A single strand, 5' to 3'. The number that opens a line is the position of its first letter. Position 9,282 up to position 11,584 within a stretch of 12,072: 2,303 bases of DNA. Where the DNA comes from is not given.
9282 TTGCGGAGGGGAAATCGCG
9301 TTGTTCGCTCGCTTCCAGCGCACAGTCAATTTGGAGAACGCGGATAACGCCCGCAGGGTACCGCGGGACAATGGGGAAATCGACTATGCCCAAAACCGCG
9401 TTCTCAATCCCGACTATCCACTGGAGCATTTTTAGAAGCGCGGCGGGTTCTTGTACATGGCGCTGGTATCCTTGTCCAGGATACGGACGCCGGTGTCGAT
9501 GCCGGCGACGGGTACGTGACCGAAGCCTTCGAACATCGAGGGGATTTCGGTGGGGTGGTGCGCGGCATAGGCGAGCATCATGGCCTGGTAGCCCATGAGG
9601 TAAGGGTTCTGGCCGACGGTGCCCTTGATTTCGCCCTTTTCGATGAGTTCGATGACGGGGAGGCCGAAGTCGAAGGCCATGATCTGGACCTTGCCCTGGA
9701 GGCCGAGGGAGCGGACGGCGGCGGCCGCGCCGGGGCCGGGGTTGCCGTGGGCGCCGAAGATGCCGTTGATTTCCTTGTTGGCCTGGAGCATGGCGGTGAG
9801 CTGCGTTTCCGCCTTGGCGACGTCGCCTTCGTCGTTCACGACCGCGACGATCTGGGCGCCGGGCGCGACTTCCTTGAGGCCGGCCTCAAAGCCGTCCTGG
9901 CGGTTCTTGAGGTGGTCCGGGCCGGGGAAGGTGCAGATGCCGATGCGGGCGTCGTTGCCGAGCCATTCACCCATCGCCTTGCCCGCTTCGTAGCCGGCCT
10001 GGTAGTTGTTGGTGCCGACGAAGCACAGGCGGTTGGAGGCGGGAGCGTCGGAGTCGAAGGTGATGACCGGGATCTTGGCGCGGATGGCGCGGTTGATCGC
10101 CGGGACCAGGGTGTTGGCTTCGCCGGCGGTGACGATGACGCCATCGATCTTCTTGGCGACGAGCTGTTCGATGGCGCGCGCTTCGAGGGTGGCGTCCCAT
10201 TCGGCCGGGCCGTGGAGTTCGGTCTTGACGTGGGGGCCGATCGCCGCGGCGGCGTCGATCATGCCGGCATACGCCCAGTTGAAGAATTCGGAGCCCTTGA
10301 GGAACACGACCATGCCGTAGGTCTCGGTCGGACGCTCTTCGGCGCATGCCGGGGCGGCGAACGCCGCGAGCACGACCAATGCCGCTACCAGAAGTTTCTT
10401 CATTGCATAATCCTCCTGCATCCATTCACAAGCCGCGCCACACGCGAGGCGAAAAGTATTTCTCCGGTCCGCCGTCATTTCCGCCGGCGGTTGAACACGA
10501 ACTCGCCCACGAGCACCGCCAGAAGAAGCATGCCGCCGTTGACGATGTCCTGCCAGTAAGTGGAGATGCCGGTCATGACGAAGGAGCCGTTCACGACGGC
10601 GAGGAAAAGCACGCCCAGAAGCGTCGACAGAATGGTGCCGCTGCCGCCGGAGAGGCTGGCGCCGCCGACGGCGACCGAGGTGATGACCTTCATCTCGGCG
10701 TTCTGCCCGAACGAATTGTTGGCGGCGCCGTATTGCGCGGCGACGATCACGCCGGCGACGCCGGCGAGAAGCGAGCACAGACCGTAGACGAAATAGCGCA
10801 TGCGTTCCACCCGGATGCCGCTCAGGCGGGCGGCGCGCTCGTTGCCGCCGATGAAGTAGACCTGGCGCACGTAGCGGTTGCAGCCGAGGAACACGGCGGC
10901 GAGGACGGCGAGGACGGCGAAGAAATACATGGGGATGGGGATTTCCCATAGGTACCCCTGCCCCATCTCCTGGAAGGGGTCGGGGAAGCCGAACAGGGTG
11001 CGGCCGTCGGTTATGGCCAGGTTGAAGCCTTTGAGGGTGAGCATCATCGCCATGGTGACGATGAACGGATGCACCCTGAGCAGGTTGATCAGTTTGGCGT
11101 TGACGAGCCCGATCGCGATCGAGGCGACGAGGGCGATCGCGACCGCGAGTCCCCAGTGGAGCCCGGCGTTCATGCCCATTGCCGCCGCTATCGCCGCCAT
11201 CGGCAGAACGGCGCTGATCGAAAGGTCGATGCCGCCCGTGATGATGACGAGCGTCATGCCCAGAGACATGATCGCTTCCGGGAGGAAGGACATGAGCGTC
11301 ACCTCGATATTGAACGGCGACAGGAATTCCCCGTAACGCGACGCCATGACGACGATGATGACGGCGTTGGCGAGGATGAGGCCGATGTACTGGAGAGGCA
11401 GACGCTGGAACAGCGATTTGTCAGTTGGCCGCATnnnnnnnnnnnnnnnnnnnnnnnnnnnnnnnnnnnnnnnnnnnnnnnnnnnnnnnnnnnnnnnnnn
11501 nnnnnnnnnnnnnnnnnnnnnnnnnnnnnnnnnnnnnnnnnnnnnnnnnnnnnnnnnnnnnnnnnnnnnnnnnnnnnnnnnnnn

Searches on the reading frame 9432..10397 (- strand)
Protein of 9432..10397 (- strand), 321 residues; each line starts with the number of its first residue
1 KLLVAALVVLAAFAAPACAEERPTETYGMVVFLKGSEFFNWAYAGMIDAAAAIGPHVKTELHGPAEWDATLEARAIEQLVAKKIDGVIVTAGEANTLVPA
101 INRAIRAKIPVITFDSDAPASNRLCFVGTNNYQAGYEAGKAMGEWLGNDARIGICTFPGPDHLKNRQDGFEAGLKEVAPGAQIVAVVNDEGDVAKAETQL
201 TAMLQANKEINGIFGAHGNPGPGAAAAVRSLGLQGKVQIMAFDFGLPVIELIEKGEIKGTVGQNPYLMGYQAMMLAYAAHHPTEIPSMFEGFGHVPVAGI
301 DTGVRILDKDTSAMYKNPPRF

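Call 70: search_protein_families(library=ncbifam, proteins=[window:9432-10397:-], max_evalue=1e-10)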
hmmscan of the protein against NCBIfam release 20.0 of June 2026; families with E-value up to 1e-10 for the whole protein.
window:9432-10397:- (321 aa): 5 families
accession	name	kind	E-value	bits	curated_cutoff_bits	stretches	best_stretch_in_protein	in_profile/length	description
NF052284.1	rhzpin_SBP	equivalog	1.8e-32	112.6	420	1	42-281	19-257/289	rhizopine catabolism ABC transporter substrate-binding protein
TIGR02637.1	RhaS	equivalog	5.3e-19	68.6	342.25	1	28-278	2-254/302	rhamnose ABC transporter substrate-binding protein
NF007936.0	PRK10653.1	equivalog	8.3e-16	58.2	337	1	4-276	10-273/295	ribose ABC transporter substrate-binding protein RbsB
NF011937.0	PRK15408.1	equivalog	1.1e-12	47.5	384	1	9-258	13-261/340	autoinducer 2 ABC transporter substrate-binding protein LsrB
NF007254.0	PRK09701.1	equivalog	5.1e-12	45.6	335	1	26-279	26-286/311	D-allose transporter substrate-binding protein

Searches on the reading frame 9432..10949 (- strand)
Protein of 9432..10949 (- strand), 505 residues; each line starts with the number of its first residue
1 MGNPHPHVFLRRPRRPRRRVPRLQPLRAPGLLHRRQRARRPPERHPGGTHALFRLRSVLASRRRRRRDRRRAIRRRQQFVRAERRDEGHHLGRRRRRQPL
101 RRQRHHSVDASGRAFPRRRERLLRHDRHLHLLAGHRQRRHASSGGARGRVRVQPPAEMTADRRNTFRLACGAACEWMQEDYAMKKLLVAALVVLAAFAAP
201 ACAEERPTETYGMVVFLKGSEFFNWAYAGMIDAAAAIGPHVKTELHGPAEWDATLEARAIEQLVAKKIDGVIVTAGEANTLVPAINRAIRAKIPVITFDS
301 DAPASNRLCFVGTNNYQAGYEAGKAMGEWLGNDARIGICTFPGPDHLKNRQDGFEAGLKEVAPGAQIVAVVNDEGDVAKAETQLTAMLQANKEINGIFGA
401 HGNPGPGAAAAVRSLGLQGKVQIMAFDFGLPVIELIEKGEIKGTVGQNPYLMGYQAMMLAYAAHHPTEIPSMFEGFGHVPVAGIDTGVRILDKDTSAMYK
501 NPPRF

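Call 7: search_protein_families(library=pfam, proteins=[window:9432-10949:-], max_evalue=0.001)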
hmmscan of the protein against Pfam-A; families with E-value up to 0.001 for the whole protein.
window:9432-10949:- (505 aa): 3 families
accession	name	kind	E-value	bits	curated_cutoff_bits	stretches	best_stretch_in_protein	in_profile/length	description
PF13407.12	Peripla_BP_4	-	3.5e-62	210.7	35.1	1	212-463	2-253/258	Periplasmic binding protein domain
PF00532.27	Peripla_BP_1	-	7.6e-12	45.7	22.2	1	212-423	5-213/281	Periplasmic binding proteins and sugar binding domain of LacI family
PF02608.20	Bmp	-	0.00023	20.7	24.1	0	315-418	107-208/301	ABC transporter substrate-binding protein PnrA-like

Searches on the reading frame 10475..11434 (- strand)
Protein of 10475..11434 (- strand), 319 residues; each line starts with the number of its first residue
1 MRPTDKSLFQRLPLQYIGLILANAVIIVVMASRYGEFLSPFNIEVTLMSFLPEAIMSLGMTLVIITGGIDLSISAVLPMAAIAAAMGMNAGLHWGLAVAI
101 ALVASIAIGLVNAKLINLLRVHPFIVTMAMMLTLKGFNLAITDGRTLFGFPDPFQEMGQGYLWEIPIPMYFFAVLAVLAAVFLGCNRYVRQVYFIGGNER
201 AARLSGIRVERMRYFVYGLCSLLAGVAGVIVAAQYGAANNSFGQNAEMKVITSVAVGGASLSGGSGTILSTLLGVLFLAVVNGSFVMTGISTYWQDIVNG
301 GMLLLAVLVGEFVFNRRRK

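Call 7: search_protein_families(library=pfam, proteins=[window:10475-11434:-], max_evalue=0.001)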
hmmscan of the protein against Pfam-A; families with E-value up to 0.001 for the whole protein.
window:10475-11434:- (319 aa): 1 family
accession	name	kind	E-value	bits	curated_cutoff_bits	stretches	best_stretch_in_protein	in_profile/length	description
PF02653.21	BPD_transp_2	-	6.9e-37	127.5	26.8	1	45-307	4-269/269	Branched-chain amino acid transport system / permease component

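Call 70: search_protein_families(library=ncbifam, proteins=[window:10475-11434:-], max_evalue=1e-10)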
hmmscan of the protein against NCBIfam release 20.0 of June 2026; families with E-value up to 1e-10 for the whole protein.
window:10475-11434:- (319 aa): 9 families
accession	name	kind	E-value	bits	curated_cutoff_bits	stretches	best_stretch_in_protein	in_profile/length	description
NF007067.0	PRK09512.1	equivalog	7.3e-56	189.7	398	1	20-310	23-317/321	ribose ABC transporter permease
NF040906.3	GguB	equivalog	6.3e-53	180.3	450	2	165-317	224-374/375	multiple monosaccharide ABC transporter permease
NF008441.0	PRK11285.1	equivalog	2.2e-49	168.3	378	1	14-314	27-327/333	L-arabinose ABC transporter permease AraH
NF007252.0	PRK09699.1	equivalog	7.2e-43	147.1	396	1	18-312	28-323/326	D-allose ABC transporter permease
NF011961.0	PRK15432.1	equivalog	1.8e-40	139.3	388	1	28-309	22-302/344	autoinducer 2 ABC transporter permease LsrC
NF011612.1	PRK15038.1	equivalog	4.5e-40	137.8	500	1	43-312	29-306/322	autoinducer 2 ABC transporter permease LsrD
NF007014.0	PRK09478.1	equivalog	9.2e-40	137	386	1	21-312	20-330/336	galactose/methyl galactoside ABC transporter permease MglC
NF008630.0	PRK11618.1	equivalog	5.6e-39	134.3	363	1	30-311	23-310/331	galactofuranose ABC transporter, permease protein YjfF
NF041862.1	YtfT_transport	equivalog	6.7e-34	117.5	535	1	50-309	63-322/339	galactofuranose ABC transporter, ATP-binding protein YtfT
